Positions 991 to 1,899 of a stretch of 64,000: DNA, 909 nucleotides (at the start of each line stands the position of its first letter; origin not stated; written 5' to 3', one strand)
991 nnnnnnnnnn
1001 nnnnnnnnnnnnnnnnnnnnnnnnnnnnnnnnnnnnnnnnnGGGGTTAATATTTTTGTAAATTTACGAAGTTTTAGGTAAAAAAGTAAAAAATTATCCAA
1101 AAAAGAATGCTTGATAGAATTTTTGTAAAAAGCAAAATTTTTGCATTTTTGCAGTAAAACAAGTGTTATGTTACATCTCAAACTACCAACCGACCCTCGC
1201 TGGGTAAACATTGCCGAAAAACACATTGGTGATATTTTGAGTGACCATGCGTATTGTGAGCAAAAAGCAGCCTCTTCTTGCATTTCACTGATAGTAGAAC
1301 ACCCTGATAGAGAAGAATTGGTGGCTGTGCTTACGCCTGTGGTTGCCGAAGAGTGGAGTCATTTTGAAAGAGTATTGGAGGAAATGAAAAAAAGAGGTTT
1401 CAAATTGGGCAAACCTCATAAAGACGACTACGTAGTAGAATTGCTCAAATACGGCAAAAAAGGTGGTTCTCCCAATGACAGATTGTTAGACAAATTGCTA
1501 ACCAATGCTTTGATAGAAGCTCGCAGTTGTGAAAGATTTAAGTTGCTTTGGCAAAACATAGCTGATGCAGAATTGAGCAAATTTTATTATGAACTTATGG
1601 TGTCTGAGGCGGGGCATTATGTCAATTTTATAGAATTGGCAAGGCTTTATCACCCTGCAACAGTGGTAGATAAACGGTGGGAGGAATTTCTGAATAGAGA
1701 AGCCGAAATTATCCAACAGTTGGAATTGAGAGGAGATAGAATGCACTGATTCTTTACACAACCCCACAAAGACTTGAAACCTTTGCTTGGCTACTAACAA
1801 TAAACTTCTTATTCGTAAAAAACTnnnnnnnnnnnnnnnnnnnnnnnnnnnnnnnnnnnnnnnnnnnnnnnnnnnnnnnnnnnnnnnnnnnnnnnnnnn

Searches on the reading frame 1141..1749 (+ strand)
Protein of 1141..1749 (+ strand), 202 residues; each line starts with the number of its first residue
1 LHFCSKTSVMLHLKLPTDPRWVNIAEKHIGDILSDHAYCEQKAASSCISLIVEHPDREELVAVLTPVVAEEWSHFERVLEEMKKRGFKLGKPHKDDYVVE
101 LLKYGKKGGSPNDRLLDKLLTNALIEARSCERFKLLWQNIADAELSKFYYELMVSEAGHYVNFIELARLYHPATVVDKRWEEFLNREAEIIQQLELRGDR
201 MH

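Call 61: search_protein_families(library=pfam, proteins=[window:1141-1749:+], max_evalue=0.01)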
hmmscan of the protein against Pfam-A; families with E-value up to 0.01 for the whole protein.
window:1141-1749:+ (202 aa): 1 family
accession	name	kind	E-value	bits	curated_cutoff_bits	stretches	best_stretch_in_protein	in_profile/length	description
PF06175.17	MiaE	-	3.2e-44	151.6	27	1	11-195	8-192/199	tRNA-(MS[2]IO[6]A)-hydroxylase (MiaE)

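Call 70: find_encoding_contigs(protein=window:1141-1749:+, flank=10000, max_places=5)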
Protein window:1141-1749:+ (202 aa): no gene with exactly this product is on record in the collection.
